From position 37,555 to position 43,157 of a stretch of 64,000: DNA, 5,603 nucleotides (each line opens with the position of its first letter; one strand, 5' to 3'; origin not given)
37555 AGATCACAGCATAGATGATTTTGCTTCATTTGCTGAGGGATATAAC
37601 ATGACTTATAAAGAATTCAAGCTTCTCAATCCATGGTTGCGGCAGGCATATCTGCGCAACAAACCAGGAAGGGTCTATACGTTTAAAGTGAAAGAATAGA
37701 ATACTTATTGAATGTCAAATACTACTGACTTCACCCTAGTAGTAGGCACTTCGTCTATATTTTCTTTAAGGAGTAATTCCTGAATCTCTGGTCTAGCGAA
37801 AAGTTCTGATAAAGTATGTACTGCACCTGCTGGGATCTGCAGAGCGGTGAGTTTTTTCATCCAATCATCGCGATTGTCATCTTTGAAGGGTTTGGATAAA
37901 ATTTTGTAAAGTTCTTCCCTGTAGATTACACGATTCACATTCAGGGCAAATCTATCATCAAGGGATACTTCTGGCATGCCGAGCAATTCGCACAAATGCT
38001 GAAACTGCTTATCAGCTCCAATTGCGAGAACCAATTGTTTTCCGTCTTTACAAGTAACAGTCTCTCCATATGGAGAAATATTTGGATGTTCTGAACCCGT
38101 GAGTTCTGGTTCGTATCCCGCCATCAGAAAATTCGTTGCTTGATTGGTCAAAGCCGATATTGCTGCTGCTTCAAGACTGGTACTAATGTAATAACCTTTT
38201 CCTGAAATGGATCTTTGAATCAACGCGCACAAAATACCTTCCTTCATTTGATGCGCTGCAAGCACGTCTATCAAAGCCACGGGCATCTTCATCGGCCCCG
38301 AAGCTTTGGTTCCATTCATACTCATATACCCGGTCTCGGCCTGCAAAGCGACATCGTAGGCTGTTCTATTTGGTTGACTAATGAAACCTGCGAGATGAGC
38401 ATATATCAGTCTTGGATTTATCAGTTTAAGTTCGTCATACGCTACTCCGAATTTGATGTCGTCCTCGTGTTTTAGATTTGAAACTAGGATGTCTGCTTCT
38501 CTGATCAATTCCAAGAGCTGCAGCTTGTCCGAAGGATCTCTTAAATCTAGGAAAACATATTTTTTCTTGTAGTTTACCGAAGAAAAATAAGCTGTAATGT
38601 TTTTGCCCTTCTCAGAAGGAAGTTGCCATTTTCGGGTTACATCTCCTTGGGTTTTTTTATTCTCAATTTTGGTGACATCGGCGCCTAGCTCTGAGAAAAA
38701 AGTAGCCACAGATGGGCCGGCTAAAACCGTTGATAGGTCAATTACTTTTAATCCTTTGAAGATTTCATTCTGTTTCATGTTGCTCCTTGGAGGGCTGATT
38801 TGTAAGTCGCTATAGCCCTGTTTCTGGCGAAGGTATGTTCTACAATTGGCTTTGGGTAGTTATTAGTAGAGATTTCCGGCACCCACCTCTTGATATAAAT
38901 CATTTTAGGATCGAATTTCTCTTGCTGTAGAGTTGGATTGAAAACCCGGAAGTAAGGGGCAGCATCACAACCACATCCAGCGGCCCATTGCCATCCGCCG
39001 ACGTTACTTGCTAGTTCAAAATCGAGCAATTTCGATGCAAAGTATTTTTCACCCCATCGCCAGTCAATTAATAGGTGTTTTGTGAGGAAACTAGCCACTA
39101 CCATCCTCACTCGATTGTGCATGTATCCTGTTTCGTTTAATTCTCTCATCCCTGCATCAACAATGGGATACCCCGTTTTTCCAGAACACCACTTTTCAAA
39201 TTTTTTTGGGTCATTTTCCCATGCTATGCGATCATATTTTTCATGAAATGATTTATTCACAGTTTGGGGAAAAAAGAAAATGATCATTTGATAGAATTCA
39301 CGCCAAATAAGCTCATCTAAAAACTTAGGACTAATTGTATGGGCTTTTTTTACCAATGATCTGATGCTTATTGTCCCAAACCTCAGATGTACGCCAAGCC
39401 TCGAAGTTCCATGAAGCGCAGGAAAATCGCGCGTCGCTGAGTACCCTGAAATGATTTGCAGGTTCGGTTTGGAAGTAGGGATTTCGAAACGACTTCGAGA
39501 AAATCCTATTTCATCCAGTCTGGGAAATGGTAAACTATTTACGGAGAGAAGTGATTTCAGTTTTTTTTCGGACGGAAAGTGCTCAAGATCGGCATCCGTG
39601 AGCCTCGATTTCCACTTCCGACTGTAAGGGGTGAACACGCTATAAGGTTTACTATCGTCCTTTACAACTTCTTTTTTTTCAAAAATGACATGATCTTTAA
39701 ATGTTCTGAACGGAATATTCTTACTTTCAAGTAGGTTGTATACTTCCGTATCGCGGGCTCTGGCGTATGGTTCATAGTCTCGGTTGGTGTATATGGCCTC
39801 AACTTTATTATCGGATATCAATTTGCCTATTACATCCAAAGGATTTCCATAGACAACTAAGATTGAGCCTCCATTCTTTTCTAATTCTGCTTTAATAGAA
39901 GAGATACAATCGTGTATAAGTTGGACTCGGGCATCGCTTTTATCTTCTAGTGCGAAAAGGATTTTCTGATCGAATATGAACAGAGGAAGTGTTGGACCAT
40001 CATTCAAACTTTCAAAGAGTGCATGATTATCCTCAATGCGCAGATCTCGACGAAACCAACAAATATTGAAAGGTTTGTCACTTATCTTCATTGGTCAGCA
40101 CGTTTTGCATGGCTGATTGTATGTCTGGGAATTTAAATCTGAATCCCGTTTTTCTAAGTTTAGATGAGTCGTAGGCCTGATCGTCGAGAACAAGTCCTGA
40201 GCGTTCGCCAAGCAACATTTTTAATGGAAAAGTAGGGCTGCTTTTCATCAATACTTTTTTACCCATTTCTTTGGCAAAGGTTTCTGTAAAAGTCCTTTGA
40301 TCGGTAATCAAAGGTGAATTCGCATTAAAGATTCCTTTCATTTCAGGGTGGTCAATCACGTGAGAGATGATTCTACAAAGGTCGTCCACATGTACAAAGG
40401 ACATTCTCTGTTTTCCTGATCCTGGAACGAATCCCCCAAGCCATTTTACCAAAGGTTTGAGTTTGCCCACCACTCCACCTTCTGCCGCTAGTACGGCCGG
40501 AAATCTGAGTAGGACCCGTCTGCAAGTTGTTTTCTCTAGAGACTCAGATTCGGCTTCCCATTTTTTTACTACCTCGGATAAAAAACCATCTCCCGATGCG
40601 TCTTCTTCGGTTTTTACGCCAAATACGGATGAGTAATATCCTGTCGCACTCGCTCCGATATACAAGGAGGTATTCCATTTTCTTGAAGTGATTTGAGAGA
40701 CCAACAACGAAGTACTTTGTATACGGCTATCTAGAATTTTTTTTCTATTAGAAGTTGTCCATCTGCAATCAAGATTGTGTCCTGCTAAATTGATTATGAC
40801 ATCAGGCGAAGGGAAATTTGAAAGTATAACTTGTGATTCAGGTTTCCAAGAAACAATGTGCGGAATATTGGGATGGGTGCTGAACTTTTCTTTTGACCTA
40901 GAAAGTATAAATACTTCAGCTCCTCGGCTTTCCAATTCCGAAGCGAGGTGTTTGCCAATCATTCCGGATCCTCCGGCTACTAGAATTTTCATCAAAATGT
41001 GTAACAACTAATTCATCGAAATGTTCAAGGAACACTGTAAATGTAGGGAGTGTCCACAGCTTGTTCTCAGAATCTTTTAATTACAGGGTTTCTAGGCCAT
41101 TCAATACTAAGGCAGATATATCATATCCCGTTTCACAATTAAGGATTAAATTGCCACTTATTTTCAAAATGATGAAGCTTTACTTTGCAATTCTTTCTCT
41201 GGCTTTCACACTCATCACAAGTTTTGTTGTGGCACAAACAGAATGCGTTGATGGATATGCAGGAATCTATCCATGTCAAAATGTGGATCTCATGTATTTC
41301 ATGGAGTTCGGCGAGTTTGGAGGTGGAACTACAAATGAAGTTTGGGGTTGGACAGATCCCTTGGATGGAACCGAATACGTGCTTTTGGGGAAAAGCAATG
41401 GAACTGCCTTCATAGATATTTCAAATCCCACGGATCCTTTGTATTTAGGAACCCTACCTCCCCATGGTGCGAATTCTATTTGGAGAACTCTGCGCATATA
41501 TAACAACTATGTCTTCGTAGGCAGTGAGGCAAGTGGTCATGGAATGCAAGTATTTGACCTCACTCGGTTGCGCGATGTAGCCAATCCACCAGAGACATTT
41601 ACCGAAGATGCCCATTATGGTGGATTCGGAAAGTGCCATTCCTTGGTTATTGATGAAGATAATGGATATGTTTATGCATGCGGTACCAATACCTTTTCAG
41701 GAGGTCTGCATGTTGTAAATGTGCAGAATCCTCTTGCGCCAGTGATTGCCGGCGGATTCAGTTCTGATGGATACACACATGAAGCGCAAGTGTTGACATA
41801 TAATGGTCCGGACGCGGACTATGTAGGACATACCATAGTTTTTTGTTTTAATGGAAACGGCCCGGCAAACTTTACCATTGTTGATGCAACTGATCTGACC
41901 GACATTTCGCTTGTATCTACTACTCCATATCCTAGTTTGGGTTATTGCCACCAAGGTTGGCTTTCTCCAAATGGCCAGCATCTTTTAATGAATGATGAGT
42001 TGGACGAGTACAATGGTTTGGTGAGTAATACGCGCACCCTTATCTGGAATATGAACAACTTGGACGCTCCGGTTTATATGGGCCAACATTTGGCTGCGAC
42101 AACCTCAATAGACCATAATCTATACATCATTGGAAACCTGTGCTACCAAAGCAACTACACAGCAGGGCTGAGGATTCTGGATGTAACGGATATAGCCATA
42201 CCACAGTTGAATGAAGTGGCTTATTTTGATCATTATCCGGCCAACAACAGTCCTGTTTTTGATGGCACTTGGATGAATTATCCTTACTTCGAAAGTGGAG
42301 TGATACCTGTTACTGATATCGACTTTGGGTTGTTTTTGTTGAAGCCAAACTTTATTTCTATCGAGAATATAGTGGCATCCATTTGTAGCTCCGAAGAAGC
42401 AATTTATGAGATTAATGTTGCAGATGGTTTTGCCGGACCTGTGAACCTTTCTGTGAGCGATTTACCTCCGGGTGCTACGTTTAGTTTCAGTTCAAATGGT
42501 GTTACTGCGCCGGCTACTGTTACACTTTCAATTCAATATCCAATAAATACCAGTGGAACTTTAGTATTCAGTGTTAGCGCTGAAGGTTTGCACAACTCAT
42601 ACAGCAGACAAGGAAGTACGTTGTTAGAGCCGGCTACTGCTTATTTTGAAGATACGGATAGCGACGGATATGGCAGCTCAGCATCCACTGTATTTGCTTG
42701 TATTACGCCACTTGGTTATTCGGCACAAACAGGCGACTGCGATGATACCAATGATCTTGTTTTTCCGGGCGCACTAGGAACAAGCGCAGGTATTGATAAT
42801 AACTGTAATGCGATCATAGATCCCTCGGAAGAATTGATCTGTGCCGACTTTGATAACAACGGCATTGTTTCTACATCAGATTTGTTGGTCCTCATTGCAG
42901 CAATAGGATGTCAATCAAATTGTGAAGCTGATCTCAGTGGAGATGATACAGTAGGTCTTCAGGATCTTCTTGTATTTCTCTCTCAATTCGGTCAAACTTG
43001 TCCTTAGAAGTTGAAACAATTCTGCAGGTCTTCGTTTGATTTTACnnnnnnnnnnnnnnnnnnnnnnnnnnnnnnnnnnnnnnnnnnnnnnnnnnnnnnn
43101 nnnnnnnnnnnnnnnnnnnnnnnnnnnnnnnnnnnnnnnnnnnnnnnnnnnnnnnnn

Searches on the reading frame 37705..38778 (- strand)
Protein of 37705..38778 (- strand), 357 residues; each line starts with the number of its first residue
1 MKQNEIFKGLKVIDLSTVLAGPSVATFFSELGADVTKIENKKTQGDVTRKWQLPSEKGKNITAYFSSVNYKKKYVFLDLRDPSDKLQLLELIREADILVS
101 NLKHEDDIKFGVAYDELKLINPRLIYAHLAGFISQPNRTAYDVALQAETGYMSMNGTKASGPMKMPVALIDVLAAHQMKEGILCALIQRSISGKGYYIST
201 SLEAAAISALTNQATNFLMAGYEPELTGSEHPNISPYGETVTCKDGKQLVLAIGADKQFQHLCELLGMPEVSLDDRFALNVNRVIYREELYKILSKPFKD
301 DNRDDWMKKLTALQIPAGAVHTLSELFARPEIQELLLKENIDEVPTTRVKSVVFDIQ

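Call 65: search_protein_families(library=pfam, proteins=[window:37705-38778:-], max_evalue=0.0001)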
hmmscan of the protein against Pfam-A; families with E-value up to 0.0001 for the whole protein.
window:37705-38778:- (357 aa): 1 family
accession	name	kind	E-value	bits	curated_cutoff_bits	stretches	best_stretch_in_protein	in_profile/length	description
PF02515.22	CoA_transf_3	-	2.6e-83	280.6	23.3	1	8-344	2-335/366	CoA-transferase family III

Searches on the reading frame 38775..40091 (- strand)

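Call 65: search_protein_families(library=pfam, proteins=[window:38775-40091:-], max_evalue=0.0001)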
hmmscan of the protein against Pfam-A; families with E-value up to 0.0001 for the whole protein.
window:38775-40091:- (438 aa): 2 families
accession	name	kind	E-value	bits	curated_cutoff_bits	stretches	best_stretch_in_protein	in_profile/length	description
PF03441.19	FAD_binding_7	-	6.5e-76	254.7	27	1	257-408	1-154/203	FAD binding domain of DNA photolyase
PF00875.24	DNA_photolyase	-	9.8e-42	143.1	26.6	1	10-167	2-158/164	DNA photolyase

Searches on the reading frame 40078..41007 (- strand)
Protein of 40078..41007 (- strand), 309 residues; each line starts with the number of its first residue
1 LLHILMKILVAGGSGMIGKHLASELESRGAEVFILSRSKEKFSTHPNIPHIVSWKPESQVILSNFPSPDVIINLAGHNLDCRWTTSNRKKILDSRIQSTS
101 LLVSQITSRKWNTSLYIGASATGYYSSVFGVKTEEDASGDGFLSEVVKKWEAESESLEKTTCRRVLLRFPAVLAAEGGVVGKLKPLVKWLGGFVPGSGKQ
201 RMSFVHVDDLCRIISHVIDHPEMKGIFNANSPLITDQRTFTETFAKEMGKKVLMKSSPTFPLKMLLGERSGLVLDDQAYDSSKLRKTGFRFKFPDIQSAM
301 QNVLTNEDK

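Call 65: search_protein_families(library=pfam, proteins=[window:40078-41007:-], max_evalue=0.0001)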
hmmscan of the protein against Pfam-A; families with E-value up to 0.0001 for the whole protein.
window:40078-41007:- (309 aa): 3 families
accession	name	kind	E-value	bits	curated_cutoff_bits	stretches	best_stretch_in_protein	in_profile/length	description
PF01370.27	Epimerase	-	1.2e-18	67.9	20.9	1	8-129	1-123/240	NAD dependent epimerase/dehydratase family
PF08338.16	DUF1731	-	3.1e-12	46.5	27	1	258-302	2-46/47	Domain of unknown function (DUF1731)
PF16363.11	GDP_Man_Dehyd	-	8e-06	26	27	0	9-45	1-37/332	GDP-mannose 4,6 dehydratase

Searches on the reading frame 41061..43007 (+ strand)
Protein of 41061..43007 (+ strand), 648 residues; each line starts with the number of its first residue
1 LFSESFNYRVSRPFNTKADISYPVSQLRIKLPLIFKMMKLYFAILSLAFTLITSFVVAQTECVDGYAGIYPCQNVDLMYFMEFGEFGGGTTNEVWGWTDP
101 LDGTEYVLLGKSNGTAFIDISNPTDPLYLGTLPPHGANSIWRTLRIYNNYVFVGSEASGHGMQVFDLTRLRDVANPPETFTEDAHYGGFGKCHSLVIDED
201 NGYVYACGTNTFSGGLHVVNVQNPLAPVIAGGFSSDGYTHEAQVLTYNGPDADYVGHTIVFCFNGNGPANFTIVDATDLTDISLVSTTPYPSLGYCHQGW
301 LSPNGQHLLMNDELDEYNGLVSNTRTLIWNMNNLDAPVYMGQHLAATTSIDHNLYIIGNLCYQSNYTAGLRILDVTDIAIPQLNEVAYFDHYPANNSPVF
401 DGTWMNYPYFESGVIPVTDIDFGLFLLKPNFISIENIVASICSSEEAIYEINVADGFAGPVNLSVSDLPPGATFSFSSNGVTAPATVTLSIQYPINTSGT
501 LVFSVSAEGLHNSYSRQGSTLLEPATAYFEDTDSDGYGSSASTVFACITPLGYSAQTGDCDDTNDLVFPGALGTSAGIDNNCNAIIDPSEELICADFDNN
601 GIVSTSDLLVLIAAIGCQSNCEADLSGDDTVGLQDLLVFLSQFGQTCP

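Call 66: search_protein_families(library=pfam, proteins=[window:41061-43007:+], max_evalue=0.0001)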
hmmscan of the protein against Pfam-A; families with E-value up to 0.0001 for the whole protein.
window:41061-43007:+ (648 aa): 1 family
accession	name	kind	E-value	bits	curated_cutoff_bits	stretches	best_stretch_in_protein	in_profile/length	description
PF11617.13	Cu-binding_MopE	-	9.8e-07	29.4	27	1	559-587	1-29/30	Putative metal-binding motif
